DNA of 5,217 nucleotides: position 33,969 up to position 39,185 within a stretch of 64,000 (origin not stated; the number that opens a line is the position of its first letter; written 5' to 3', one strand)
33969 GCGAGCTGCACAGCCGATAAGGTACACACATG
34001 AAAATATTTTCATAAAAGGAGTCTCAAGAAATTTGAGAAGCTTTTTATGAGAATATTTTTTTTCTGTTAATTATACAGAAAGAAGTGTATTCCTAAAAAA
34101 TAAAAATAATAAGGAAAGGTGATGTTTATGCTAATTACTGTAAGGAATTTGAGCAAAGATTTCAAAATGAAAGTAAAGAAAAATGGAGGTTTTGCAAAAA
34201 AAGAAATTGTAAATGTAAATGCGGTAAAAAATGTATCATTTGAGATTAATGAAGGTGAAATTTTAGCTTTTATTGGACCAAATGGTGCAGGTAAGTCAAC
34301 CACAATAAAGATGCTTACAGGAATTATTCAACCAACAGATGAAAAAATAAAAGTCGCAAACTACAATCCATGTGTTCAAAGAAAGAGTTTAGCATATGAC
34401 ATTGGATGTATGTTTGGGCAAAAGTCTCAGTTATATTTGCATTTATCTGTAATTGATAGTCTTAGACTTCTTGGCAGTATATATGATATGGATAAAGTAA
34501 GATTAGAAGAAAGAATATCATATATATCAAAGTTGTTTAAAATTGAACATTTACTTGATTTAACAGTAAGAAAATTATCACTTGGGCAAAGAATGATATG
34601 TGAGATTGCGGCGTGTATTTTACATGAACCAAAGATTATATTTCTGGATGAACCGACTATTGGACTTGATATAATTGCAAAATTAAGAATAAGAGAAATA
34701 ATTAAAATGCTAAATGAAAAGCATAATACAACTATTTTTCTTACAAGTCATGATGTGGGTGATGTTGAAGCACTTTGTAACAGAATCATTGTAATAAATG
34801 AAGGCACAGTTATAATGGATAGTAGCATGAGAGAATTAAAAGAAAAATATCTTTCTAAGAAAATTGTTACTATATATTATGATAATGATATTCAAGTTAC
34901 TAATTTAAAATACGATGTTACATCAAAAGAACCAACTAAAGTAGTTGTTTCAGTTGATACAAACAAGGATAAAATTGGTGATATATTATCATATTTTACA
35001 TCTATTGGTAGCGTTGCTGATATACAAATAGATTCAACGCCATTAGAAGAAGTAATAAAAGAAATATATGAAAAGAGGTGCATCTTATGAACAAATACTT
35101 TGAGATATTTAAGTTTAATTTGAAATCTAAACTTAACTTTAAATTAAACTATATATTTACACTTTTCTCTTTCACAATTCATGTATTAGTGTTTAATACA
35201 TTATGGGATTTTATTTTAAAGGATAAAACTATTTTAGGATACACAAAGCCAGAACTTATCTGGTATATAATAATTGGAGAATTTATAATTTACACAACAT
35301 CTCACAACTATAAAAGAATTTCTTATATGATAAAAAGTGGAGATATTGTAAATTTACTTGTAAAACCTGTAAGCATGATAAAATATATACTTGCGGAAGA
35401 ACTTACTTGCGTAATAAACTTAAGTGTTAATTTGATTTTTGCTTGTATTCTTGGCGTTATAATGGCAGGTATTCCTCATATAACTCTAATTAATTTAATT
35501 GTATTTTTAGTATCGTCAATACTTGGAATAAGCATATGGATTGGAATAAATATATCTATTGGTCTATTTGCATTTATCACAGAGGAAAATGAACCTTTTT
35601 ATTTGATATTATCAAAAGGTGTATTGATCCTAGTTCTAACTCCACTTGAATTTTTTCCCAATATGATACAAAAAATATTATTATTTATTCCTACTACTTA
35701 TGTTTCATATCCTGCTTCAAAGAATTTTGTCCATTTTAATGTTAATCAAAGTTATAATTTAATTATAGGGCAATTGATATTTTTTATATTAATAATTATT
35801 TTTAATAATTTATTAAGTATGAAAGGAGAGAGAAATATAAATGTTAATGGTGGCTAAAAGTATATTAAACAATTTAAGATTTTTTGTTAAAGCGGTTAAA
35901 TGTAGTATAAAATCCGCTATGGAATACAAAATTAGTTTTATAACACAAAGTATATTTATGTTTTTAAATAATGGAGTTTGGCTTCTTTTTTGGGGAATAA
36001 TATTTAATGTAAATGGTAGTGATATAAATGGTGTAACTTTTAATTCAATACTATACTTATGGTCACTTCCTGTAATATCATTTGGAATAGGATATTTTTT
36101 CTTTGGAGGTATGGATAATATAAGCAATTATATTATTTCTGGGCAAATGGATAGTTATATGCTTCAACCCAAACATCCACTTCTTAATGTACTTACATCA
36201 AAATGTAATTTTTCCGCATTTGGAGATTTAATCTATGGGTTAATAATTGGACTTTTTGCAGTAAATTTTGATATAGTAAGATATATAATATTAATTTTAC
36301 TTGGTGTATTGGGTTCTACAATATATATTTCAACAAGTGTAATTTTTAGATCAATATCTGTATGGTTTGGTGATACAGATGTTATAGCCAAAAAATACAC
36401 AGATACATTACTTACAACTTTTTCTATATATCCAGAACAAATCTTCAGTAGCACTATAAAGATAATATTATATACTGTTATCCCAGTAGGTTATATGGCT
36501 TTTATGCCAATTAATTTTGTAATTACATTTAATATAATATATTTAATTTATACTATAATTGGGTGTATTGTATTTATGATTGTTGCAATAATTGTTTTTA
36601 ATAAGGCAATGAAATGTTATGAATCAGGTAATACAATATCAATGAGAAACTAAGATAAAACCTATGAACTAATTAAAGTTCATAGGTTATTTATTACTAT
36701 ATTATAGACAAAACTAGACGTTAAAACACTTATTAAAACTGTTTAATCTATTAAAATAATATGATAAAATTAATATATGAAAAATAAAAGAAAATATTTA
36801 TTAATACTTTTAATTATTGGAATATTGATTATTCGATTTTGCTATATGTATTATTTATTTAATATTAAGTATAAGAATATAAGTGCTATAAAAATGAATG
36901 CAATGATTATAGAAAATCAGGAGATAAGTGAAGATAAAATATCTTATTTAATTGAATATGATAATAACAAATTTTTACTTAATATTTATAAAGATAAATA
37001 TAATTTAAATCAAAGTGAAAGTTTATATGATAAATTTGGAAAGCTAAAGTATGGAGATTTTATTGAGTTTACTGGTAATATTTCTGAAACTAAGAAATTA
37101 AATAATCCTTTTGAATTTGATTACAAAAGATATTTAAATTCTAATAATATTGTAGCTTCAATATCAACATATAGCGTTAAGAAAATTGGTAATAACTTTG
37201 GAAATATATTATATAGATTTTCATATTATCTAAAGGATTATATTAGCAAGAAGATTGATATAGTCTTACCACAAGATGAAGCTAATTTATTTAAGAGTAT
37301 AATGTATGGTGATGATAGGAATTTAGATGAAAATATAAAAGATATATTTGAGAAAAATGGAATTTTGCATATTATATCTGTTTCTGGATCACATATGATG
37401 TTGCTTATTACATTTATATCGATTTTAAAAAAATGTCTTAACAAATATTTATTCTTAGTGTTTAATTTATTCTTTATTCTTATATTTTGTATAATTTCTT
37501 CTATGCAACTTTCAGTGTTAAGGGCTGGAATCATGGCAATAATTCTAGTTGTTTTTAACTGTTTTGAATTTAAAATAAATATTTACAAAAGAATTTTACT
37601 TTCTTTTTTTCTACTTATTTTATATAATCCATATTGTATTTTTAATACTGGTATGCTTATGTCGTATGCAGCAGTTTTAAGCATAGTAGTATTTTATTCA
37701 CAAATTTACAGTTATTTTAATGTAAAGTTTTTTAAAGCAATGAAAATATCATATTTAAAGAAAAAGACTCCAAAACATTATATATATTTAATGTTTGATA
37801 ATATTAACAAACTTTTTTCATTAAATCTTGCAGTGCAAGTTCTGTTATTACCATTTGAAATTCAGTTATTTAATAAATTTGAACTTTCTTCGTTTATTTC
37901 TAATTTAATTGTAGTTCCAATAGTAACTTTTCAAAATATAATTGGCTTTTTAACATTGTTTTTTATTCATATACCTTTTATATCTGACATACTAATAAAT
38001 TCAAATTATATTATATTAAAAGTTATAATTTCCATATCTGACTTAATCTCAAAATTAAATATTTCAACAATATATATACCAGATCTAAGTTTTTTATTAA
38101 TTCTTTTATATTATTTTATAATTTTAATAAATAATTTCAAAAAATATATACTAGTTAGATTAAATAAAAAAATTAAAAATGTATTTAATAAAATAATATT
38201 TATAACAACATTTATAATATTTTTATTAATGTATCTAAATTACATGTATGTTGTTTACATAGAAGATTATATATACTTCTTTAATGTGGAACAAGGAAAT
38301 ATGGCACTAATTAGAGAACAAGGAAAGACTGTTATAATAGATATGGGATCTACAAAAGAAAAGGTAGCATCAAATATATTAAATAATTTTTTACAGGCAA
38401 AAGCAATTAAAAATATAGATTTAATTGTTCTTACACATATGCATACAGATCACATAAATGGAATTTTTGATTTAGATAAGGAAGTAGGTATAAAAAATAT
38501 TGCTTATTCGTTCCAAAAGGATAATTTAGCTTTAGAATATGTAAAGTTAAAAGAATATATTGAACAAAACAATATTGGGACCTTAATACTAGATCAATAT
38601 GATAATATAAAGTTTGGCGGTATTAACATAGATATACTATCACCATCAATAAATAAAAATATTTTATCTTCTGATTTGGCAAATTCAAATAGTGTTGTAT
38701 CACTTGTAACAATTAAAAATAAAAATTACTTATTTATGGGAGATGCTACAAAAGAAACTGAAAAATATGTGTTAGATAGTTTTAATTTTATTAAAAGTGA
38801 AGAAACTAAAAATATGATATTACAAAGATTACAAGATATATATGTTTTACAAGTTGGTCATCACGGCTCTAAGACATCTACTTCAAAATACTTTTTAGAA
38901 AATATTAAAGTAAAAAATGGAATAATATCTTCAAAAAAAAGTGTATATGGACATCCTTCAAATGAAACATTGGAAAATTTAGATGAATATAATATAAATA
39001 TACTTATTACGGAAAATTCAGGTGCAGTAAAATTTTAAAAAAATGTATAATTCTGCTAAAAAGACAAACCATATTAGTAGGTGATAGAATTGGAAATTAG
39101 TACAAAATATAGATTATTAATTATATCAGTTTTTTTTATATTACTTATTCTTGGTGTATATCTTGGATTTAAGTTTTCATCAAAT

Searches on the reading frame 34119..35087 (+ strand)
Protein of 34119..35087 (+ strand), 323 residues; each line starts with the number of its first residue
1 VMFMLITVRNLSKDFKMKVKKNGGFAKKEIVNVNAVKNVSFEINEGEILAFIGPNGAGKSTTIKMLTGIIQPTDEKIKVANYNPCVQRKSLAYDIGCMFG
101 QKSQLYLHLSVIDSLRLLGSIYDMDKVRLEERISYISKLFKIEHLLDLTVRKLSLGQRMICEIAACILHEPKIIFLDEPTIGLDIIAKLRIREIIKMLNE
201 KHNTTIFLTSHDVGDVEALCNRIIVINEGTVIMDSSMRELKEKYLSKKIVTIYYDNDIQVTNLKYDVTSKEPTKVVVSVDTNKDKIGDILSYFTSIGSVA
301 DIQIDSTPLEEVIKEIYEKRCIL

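Call 56: search_protein_families(library=pfam, proteins=[window:34119-35087:+], max_evalue=0.00001)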
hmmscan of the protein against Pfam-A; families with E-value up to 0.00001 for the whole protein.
window:34119-35087:+ (323 aa): 2 families
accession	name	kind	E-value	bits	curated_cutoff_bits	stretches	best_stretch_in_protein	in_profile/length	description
PF00005.33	ABC_tran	-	2e-27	96.9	25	1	36-180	1-136/137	ABC transporter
PF13304.12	AAA_21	-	2.5e-13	51.2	27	1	131-212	215-299/304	AAA domain, putative AbiEii toxin, Type IV TA system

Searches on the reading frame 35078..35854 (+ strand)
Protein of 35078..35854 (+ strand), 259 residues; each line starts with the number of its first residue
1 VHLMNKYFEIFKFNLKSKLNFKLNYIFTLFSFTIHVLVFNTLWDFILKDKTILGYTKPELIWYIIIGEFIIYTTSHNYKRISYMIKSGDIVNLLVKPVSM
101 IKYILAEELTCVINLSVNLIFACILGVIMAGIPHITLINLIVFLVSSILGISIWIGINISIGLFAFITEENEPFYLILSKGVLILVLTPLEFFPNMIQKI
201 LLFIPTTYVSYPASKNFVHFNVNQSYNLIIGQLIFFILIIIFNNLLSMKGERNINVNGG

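Call 56: search_protein_families(library=pfam, proteins=[window:35078-35854:+], max_evalue=0.00001)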
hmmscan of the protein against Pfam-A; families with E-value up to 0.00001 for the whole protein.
window:35078-35854:+ (259 aa): 1 family
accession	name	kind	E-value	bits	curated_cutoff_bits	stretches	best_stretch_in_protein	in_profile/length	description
PF06182.17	ABC2_membrane_6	-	3.8e-15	56.7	22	1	46-245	15-216/229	ABC-2 family transporter protein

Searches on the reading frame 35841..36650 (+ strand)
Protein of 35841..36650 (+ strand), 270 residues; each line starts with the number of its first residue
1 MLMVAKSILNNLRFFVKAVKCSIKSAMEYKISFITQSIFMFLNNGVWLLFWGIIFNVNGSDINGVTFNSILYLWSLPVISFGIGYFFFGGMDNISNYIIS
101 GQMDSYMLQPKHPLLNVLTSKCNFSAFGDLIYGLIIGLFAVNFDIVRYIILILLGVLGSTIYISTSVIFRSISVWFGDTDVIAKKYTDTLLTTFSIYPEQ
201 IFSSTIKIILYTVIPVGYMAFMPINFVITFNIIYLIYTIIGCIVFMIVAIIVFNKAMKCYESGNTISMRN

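Call 56: search_protein_families(library=pfam, proteins=[window:35841-36650:+], max_evalue=0.00001)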
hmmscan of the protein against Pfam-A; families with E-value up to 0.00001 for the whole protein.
window:35841-36650:+ (270 aa): 1 family
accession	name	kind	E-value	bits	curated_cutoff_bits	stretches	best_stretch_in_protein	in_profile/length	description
PF06182.17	ABC2_membrane_6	-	1.1e-23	84.7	22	1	43-262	3-227/229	ABC-2 family transporter protein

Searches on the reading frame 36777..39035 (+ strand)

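Call 56: search_protein_families(library=pfam, proteins=[window:36777-39035:+], max_evalue=0.00001)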
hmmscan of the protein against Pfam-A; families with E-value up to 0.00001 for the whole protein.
window:36777-39035:+ (753 aa): 3 families
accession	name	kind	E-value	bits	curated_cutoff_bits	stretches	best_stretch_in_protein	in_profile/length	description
PF03772.21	Competence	-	1.2e-43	149.9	23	1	176-451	2-262/270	Competence protein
PF00753.33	Lactamase_B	-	1.1e-14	55.3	22.7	1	504-717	3-192/196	Metallo-beta-lactamase superfamily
PF13567.11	DUF4131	-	5.4e-13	49.4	31.6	1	3-135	28-163/165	Domain of unknown function (DUF4131)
